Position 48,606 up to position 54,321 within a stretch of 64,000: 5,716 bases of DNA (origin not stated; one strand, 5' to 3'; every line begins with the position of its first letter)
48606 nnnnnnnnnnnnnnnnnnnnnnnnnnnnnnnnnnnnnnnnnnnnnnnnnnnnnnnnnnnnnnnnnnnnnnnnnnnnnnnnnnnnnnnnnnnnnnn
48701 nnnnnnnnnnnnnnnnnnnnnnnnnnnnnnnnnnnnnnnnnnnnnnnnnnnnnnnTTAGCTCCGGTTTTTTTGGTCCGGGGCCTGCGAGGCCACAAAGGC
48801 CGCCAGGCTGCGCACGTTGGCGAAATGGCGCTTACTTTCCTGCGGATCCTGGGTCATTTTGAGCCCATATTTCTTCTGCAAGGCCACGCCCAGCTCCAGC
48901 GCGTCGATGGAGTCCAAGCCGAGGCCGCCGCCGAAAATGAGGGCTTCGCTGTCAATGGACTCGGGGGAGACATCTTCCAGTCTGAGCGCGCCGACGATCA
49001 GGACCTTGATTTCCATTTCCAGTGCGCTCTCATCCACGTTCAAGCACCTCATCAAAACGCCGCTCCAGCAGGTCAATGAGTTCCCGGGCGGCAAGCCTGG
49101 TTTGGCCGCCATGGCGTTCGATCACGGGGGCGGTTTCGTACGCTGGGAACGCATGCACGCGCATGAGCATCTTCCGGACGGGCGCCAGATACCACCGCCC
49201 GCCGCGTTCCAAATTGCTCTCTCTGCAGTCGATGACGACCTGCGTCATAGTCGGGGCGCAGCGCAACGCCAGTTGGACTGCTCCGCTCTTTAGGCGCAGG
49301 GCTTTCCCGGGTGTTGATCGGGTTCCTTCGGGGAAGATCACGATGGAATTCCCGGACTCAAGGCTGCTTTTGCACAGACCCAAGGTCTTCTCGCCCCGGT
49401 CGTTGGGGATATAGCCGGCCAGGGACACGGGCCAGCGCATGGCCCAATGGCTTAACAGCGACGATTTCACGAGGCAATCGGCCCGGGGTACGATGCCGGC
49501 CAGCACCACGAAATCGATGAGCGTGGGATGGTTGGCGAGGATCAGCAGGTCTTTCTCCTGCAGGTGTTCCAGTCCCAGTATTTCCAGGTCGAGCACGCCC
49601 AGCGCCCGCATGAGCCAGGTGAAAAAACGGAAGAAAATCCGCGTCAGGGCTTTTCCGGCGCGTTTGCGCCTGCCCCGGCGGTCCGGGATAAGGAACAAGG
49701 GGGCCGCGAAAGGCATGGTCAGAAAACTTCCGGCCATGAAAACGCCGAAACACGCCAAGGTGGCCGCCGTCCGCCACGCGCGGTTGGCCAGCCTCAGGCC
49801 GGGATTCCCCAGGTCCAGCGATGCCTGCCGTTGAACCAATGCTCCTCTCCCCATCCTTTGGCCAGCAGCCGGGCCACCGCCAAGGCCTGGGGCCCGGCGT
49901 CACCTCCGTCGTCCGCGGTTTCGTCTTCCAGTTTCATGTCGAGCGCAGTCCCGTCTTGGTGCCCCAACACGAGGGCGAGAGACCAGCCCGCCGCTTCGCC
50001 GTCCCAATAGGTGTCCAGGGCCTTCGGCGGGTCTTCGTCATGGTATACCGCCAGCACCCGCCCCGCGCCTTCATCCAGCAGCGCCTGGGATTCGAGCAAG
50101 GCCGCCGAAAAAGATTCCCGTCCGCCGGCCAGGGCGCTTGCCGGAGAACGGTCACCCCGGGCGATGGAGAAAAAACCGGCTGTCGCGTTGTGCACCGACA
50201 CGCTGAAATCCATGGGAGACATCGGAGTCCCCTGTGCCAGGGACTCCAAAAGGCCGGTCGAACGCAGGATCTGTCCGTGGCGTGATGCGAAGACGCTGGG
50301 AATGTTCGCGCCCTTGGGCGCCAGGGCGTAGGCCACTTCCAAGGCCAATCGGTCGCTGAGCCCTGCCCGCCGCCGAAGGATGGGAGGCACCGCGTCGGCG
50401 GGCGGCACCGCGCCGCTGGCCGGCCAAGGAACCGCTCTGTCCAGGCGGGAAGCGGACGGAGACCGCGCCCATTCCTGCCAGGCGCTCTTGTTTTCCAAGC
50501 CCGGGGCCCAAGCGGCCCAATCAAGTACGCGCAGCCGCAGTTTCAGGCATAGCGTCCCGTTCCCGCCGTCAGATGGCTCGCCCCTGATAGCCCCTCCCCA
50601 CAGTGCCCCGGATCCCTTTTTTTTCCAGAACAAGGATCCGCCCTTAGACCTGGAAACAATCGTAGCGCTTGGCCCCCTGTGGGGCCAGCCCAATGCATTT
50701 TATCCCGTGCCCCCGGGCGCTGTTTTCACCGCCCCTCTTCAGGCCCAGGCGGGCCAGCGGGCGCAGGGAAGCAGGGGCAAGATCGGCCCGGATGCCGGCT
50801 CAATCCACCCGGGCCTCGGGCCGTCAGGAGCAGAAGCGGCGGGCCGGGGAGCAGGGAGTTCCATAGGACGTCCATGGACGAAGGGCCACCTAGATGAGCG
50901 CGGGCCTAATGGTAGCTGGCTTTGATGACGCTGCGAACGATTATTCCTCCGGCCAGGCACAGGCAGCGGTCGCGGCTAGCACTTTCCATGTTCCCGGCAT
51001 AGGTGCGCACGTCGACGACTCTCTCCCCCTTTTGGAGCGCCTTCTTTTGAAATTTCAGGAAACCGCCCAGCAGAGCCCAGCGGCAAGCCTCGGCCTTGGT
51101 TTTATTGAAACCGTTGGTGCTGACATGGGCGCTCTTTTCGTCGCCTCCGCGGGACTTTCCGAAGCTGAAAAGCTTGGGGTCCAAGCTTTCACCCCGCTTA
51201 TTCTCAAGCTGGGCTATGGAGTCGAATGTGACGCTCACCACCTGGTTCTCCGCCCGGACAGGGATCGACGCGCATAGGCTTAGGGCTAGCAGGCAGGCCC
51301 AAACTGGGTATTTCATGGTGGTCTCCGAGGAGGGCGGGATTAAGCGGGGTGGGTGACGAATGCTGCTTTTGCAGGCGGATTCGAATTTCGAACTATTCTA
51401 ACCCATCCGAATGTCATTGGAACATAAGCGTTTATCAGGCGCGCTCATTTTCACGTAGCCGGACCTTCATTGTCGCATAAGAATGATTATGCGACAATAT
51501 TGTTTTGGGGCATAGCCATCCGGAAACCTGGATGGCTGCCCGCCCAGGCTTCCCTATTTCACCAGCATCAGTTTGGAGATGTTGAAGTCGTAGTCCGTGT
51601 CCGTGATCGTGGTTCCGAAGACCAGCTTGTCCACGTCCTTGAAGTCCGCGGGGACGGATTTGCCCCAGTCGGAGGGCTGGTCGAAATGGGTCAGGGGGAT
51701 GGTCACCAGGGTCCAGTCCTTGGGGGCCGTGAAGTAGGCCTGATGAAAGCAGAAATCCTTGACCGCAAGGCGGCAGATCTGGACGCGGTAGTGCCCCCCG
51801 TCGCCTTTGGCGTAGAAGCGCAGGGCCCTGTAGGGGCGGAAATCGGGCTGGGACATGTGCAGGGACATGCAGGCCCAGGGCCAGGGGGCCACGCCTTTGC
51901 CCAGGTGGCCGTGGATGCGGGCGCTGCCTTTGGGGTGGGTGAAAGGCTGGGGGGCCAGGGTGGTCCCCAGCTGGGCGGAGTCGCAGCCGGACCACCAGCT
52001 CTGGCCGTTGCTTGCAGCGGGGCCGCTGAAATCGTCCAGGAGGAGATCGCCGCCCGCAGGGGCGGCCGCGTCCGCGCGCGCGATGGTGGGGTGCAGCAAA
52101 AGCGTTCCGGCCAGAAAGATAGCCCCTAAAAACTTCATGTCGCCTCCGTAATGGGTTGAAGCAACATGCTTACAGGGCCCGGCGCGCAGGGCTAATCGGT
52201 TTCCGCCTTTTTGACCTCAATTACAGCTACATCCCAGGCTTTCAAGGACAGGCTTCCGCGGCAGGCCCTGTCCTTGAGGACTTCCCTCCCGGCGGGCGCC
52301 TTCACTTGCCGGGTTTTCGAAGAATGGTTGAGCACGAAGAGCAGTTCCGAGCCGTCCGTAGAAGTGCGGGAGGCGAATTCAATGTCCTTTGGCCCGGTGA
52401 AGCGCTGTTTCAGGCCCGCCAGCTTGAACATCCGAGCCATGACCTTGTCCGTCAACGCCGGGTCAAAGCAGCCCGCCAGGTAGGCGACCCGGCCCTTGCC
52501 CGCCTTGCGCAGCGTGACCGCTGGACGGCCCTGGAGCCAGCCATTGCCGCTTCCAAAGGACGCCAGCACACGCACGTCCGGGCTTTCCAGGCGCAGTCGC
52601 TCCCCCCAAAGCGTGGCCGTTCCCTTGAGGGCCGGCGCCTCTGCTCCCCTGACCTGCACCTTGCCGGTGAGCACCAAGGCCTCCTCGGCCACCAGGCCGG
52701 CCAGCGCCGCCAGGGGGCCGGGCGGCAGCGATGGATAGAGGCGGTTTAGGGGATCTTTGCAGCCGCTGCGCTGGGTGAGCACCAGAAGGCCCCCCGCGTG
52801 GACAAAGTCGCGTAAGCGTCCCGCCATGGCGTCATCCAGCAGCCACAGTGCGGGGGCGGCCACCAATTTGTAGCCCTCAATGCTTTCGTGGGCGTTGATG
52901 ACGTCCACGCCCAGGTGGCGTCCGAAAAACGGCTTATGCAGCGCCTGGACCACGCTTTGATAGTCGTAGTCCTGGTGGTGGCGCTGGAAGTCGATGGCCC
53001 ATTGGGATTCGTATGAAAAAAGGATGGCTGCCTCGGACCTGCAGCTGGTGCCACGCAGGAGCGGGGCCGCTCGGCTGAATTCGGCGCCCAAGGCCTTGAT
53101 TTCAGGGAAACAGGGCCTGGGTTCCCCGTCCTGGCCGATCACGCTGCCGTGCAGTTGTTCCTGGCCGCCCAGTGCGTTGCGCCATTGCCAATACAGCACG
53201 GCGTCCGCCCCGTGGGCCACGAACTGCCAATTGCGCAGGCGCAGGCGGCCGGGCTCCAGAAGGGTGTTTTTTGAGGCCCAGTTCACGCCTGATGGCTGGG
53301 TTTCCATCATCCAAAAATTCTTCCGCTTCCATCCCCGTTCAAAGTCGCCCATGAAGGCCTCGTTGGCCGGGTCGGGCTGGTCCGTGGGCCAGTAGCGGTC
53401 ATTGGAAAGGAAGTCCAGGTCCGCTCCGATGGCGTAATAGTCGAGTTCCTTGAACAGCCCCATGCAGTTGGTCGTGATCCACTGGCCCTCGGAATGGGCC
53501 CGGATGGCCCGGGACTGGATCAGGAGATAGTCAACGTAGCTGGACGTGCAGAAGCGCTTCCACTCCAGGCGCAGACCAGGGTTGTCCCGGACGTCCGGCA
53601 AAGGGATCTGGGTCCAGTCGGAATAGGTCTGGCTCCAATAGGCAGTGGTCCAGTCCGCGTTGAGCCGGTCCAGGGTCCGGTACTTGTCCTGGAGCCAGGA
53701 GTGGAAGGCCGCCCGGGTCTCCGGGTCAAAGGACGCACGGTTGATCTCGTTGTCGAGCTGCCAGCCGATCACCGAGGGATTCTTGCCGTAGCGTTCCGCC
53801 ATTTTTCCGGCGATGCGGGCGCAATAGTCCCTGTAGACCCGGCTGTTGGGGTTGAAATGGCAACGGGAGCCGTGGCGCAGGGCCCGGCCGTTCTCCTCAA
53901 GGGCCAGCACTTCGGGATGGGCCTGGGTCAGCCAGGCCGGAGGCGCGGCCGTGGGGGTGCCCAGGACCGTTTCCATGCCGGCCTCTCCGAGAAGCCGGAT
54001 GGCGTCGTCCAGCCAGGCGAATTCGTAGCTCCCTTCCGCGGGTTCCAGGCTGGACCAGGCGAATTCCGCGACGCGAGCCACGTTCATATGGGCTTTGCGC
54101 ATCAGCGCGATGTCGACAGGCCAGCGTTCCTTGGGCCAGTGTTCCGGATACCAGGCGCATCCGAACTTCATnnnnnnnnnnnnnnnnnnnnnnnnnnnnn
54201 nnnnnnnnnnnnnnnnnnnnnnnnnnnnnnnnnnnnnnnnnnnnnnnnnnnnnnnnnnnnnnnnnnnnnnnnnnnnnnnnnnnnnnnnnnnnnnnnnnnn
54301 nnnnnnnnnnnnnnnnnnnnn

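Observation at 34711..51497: Aryl-polyene/flexirubin-type lipid pigment cluster carrying its own TAL-like MIO ammonia-lyase and a flavin-dependent halogenase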

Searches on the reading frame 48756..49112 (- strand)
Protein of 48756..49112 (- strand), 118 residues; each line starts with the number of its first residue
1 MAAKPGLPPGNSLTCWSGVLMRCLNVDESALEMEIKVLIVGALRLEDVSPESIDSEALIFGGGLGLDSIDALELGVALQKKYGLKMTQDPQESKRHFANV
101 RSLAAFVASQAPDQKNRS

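Call 6: search_protein_families(library=pfam, proteins=[window:48756-49112:-], max_evalue=0.01)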
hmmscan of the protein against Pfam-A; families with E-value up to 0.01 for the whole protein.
window:48756-49112:- (118 aa): 1 family
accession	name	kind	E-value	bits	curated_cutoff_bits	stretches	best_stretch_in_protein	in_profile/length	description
PF00550.31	PP-binding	-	1.6e-05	25.5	20.8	1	47-88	12-51/67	Phosphopantetheine attachment site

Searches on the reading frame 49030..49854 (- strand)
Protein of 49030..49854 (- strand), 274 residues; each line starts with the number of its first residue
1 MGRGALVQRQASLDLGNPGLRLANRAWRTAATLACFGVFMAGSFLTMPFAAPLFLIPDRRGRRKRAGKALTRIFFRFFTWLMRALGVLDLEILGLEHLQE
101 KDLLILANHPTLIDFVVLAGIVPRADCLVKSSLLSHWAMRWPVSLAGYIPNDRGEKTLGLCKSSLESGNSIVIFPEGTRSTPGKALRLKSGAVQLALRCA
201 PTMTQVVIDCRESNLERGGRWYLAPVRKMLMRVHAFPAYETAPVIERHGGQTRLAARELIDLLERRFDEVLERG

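Call 6: search_protein_families(library=pfam, proteins=[window:49030-49854:-], max_evalue=0.01)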
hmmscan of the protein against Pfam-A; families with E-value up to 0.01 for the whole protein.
window:49030-49854:- (274 aa): 1 family
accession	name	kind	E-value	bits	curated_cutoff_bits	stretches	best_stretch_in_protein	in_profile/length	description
PF01553.26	Acyltransferase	-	2.2e-20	73.2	23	1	91-204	3-127/132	Acyltransferase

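Call 31: search_protein_families(library=ncbifam, proteins=[window:49030-49854:-], max_evalue=0.01)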
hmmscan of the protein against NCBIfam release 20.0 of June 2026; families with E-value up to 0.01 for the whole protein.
window:49030-49854:- (274 aa): 7 families
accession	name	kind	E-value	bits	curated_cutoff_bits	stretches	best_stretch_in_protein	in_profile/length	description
TIGR00530.1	AGP_acyltrn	subfamily_domain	2.1e-15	56.6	102.95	1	88-199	2-120/130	1-acylglycerol-3-phosphate O-acyltransferase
NF005959.0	PRK08043.1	equivalog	1.6e-11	43.2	886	1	74-213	2-142/719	bifunctional acyl-ACP--phospholipid O-acyltransferase/long-chain-fatty-acid--ACP ligase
NF006386.0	PRK08633.1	equivalog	1.2e-10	39.9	1221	1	70-194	410-537/1147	acyl-[ACP]--phospholipid O-acyltransferase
NF005291.0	PRK06814.1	equivalog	2.2e-07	29.2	1349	1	73-212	426-567/1140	acyl-[ACP]--phospholipid O-acyltransferase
NF052553.1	LyOrLpactfOlsABRUA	equivalog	9.1e-06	25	300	1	76-202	42-173/263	lyso-ornithine lipid O-acyltransferase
NF058536.1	LPAAT_acyl_YihG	equivalog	2.4e-05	23.7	260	1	56-124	36-105/290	1-acylglycerol-3-phosphate O-acyltransferase, YihG family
NF010621.0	PRK14014.1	domain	2.8e-05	23.4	186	1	39-124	24-110/301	acetyltransferase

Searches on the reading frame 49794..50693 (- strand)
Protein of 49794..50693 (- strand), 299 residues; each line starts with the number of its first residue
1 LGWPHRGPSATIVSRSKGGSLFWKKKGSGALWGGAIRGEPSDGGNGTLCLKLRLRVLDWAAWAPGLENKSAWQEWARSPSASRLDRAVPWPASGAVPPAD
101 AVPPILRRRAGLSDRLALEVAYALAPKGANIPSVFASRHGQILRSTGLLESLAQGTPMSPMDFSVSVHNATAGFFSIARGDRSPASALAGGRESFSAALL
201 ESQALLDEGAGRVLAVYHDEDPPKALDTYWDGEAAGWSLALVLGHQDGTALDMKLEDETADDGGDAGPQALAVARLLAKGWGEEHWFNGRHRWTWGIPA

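Call 7: search_protein_families(library=pfam, proteins=[window:49794-50693:-], max_evalue=0.01)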
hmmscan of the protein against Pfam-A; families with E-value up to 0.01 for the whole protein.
window:49794-50693:- (299 aa): 1 family
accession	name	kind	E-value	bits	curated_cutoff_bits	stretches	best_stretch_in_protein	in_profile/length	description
PF13723.12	Ketoacyl-synt_2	-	9.4e-53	179.5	25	1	72-295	1-222/223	Beta-ketoacyl synthase, N-terminal domain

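Call 8: search_protein_families(library=ncbifam, proteins=[window:49794-50693:-], max_evalue=0.001)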
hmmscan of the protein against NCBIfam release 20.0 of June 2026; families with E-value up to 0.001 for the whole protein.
window:49794-50693:- (299 aa): 0 families

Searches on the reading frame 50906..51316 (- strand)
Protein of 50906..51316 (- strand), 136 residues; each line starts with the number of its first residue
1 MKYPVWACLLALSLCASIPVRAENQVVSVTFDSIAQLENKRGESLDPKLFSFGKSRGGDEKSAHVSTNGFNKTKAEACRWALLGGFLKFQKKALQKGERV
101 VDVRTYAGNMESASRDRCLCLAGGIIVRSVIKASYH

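Call 7: search_protein_families(library=pfam, proteins=[window:50906-51316:-], max_evalue=0.01)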
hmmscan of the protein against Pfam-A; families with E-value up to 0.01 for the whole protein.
window:50906-51316:- (136 aa): 0 families

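Call 8: search_protein_families(library=ncbifam, proteins=[window:50906-51316:-], max_evalue=0.001)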
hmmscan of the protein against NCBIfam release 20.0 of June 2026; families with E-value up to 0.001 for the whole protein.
window:50906-51316:- (136 aa): 0 families

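Call 31: search_protein_families(library=ncbifam, proteins=[window:50906-51316:-], max_evalue=0.01)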
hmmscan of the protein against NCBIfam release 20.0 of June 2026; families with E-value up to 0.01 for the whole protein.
window:50906-51316:- (136 aa): 0 families

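Call 62: search_protein_families(library=pfam, proteins=[window:50906-51316:-], max_evalue=5)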
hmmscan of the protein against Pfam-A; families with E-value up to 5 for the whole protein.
window:50906-51316:- (136 aa): 0 families

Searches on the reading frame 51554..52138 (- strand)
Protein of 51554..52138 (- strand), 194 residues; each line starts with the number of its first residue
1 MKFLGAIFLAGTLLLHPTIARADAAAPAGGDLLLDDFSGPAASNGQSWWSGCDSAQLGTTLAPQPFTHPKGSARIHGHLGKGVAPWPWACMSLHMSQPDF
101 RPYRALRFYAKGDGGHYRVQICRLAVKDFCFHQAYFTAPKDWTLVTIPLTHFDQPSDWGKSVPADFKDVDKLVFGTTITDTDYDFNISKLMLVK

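Call 7: search_protein_families(library=pfam, proteins=[window:51554-52138:-], max_evalue=0.01)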
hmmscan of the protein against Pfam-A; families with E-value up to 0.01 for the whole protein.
window:51554-52138:- (194 aa): 1 family
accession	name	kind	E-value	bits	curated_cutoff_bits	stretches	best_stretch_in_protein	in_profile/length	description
PF08547.18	CIA30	-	7.3e-06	26.6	24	1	44-168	8-137/157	Complex I intermediate-associated protein 30 (CIA30)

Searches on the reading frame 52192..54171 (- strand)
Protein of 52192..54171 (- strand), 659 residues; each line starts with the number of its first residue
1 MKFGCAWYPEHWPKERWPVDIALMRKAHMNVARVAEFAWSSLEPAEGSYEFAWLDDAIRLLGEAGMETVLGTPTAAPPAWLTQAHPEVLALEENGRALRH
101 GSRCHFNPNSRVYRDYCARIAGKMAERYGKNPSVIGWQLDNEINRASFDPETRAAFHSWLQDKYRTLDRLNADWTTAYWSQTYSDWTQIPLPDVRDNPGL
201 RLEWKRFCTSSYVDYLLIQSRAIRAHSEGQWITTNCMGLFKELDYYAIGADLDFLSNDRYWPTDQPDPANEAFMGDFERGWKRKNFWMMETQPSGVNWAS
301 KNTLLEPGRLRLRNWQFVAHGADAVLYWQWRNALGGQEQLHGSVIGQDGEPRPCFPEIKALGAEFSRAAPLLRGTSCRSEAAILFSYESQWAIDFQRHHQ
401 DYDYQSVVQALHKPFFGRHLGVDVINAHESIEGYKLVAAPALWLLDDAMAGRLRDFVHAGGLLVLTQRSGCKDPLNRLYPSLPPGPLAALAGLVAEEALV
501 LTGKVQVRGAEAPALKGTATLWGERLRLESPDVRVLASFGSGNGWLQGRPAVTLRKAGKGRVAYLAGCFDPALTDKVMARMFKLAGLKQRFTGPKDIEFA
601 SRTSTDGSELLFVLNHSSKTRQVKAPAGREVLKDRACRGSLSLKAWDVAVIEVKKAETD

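Call 7: search_protein_families(library=pfam, proteins=[window:52192-54171:-], max_evalue=0.01)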
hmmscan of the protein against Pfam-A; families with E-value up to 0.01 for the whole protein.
window:52192-54171:- (659 aa): 4 families
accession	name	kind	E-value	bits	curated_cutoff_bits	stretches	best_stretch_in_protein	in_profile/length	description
PF02449.21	Glyco_hydro_42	-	2.3e-127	425.9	21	1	7-366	2-374/376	Beta-galactosidase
PF08532.16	Glyco_hydro_42M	-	1.9e-43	148.9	25.8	1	380-587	2-206/207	Beta-galactosidase trimerisation domain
PF08533.16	Glyco_hydro_42C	-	2.1e-09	37.4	21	1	598-651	3-56/58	Beta-galactosidase C-terminal domain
PF00150.24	Cellulase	-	0.0098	15.9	23.5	0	10-147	15-134/272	Cellulase (glycosyl hydrolase family 5)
